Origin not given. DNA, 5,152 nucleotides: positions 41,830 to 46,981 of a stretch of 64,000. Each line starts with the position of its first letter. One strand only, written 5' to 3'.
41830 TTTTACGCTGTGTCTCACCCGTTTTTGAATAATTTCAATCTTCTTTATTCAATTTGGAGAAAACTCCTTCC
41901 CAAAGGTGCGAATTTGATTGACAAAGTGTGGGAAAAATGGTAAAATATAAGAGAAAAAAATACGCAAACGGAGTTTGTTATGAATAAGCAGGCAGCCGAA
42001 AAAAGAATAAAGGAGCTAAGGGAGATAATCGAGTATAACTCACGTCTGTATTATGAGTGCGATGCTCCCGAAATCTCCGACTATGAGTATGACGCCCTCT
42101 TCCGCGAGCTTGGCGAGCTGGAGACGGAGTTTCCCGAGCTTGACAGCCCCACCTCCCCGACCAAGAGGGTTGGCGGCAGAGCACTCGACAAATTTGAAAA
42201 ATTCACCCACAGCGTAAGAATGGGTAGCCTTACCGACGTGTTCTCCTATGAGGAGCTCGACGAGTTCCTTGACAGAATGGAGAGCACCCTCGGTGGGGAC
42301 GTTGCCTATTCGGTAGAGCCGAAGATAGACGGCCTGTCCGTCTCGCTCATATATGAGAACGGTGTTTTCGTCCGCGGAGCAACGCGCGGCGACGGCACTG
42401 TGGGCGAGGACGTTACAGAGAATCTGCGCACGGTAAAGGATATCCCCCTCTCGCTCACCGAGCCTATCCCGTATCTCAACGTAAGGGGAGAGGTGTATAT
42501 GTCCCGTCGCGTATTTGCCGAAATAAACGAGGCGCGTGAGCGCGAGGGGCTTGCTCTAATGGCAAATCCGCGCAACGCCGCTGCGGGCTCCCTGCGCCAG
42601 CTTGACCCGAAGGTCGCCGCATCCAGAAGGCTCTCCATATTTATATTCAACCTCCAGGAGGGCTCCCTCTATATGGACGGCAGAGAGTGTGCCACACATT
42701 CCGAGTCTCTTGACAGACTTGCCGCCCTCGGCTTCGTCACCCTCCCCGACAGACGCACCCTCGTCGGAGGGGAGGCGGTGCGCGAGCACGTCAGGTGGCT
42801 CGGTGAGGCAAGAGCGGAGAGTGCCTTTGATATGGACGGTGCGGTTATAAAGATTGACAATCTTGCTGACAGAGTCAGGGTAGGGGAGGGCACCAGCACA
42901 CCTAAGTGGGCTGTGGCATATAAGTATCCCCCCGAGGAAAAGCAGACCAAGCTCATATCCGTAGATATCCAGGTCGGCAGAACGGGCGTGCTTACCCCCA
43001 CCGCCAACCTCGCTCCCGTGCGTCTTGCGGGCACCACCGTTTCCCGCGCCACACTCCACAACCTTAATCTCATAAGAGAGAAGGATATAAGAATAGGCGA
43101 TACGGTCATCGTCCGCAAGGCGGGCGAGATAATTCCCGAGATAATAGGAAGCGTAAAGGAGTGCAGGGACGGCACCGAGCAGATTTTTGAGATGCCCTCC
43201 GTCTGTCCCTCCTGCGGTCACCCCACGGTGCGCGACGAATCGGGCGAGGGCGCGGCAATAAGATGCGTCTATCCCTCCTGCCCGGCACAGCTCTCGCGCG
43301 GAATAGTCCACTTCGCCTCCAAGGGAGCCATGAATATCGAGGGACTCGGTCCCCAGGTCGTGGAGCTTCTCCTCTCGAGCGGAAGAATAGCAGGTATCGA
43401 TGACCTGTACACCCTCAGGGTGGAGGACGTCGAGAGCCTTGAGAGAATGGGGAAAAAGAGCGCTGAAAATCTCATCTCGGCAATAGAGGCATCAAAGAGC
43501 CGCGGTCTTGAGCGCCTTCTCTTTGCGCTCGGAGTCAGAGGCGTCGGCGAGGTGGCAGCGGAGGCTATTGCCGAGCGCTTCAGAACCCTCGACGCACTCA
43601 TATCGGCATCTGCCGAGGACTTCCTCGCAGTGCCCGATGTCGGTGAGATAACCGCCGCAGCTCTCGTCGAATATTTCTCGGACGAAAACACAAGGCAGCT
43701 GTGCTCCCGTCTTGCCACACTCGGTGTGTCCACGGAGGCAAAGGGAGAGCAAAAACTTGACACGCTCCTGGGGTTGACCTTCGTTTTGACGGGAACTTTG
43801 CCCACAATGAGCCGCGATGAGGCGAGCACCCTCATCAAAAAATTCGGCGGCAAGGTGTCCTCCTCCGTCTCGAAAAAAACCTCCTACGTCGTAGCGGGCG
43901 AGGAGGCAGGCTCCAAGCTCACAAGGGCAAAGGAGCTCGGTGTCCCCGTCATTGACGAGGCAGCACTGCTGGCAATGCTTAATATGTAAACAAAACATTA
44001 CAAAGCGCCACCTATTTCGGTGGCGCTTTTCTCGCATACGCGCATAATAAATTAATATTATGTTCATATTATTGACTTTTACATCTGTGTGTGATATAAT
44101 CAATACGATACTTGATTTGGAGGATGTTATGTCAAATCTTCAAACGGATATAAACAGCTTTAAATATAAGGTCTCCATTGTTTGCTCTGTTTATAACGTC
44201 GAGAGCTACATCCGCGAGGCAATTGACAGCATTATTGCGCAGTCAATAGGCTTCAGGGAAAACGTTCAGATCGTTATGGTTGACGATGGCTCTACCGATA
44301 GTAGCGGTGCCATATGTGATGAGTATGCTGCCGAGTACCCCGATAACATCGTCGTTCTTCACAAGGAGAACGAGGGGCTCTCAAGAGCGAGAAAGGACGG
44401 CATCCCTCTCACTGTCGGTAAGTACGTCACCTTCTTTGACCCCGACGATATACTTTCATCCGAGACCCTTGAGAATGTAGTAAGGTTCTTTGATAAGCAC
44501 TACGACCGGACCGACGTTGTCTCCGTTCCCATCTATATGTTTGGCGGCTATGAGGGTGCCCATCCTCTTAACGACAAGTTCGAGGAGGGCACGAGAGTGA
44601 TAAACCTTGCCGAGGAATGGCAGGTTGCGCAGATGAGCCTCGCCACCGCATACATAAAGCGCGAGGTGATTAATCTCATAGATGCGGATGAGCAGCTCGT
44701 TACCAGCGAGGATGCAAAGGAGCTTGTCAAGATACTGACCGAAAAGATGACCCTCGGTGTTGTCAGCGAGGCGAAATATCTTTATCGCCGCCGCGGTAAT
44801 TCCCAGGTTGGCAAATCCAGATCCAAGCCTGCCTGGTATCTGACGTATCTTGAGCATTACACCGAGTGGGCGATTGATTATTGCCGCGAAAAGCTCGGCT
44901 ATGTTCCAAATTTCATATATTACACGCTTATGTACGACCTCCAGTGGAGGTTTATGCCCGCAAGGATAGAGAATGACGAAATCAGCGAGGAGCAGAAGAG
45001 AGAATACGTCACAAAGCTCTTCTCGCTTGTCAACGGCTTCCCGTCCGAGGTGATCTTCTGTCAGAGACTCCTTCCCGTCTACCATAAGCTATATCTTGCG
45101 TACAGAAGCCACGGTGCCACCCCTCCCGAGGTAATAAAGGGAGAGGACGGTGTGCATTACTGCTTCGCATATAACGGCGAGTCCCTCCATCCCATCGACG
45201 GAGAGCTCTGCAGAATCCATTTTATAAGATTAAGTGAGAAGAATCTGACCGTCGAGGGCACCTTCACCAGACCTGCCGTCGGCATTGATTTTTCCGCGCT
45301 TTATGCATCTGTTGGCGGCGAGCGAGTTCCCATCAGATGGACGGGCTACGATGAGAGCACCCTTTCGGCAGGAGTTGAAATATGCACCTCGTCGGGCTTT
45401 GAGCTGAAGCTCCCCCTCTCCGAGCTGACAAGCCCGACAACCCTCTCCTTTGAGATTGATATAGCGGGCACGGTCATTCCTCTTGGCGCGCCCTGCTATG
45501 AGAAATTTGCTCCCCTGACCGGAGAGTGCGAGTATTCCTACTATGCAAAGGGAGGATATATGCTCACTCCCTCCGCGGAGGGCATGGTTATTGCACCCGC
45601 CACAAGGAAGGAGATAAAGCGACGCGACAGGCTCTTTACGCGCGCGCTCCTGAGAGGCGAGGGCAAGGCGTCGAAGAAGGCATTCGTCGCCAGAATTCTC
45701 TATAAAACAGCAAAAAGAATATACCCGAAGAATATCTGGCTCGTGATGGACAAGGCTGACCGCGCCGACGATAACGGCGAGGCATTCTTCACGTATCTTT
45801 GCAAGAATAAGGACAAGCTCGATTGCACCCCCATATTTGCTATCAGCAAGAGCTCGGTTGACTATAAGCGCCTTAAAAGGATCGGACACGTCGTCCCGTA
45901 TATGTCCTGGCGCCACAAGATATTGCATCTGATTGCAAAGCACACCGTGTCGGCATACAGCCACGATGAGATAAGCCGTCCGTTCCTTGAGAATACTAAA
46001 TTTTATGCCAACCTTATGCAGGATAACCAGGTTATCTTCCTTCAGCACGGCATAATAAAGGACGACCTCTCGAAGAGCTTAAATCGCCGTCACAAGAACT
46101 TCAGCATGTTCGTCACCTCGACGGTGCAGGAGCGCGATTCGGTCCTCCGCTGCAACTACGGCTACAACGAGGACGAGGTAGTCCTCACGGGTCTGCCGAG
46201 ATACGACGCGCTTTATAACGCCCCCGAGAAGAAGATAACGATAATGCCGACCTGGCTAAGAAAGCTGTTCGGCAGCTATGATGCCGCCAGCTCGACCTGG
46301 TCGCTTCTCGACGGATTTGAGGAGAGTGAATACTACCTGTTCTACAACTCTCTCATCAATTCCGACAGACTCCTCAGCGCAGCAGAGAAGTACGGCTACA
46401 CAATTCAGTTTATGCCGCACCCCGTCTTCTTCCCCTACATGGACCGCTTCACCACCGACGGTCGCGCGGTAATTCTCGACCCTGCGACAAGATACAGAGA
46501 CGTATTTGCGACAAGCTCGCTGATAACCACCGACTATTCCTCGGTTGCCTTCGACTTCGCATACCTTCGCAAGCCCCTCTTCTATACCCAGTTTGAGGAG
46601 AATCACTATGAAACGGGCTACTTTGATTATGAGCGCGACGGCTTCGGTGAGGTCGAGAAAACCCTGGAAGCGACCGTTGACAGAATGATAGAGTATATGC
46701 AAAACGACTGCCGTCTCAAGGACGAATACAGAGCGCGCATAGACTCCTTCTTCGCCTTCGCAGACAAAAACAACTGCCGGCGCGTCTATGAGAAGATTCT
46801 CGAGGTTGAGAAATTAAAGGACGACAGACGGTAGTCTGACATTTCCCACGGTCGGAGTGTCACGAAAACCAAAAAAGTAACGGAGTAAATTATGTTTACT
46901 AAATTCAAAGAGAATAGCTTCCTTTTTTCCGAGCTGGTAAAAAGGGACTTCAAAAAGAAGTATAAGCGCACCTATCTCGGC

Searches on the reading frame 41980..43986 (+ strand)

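Call 66: search_protein_families(library=pfam, proteins=[window:41980-43986:+], max_evalue=0.0001)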
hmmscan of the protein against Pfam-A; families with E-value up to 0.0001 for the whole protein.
window:41980-43986:+ (669 aa): 10 families
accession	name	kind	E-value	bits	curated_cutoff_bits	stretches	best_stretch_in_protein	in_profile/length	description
PF01653.23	DNA_ligase_aden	-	4.8e-78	262.6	27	1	71-319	3-253/253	NAD-dependent DNA ligase adenylation domain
PF03120.22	DNA_ligase_OB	-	6.4e-34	116.1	32.9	1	322-399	1-78/79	NAD-dependent DNA ligase OB-fold domain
PF12826.13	HHH_2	-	6.7e-21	74.7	27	1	512-574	1-63/64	Helix-hairpin-helix motif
PF14520.12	HHH_5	-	1.4e-17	64.4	27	2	517-564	5-53/57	Helix-hairpin-helix domain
PF00533.33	BRCT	-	1.5e-16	60.9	21.3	1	596-665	6-76/78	BRCA1 C Terminus (BRCT) domain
PF22745.1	Nlig-Ia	-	1.3e-09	39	27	1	7-54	3-50/92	DNA ligase-like, N-terminal NAD+-binding domain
PF12738.14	PTCB-BRCT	-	1.8e-07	31.5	22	1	608-658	9-59/63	twin BRCT domain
PF00633.29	HHH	-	6.6e-07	29.3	24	0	536-565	1-30/30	Helix-hairpin-helix motif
PF16589.12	BRCT_2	-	6.6e-06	26.8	27.3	1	596-659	3-66/86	BRCT domain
PF03119.21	DNA_ligase_ZBD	-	9.9e-06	25.8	25.8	1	409-436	2-27/27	NAD-dependent DNA ligase C4 zinc finger domain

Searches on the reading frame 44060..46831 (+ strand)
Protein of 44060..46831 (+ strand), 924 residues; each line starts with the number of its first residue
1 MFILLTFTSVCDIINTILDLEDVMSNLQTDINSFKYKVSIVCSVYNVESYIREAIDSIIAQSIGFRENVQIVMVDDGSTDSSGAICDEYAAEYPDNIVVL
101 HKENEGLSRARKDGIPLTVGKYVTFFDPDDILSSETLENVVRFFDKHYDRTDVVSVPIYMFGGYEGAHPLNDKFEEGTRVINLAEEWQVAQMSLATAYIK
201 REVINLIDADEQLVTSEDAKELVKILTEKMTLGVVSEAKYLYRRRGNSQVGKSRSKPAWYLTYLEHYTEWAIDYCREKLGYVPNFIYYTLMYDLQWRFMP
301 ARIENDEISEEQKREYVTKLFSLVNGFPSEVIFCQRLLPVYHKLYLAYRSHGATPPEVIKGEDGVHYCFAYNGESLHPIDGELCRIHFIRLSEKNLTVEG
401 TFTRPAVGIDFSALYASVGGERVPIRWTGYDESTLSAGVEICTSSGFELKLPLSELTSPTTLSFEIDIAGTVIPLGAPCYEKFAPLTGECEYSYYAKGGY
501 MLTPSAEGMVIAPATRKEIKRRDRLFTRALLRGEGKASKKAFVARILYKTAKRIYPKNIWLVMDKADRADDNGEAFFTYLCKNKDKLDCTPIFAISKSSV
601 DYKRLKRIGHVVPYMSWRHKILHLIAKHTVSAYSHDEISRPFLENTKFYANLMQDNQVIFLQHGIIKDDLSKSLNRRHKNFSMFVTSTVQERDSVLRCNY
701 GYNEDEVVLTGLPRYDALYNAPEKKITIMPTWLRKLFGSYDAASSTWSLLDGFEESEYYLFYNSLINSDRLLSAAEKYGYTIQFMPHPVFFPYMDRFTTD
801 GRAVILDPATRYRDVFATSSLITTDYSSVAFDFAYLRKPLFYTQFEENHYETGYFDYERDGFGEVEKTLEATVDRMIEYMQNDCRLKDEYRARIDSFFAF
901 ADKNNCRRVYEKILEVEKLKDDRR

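Call 66: search_protein_families(library=pfam, proteins=[window:44060-46831:+], max_evalue=0.0001)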
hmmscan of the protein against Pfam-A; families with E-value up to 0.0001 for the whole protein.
window:44060-46831:+ (924 aa): 4 families
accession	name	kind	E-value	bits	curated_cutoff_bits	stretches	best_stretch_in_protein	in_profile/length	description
PF04464.20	Glyphos_transf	-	4.1e-39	135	22.1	1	551-914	8-366/367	CDP-Glycerol:Poly(glycerophosphate) glycerophosphotransferase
PF00535.33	Glycos_transf_2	-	7.3e-32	111.1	23.3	1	39-164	1-123/168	Glycosyl transferase family 2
PF13641.12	Glyco_tranf_2_3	-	8.6e-12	46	27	1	39-147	4-115/230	Glycosyltransferase like family 2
PF10111.15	Glyco_tranf_2_2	-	9.4e-06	25.7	27.3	1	40-142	2-104/276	Glycosyltransferase like family 2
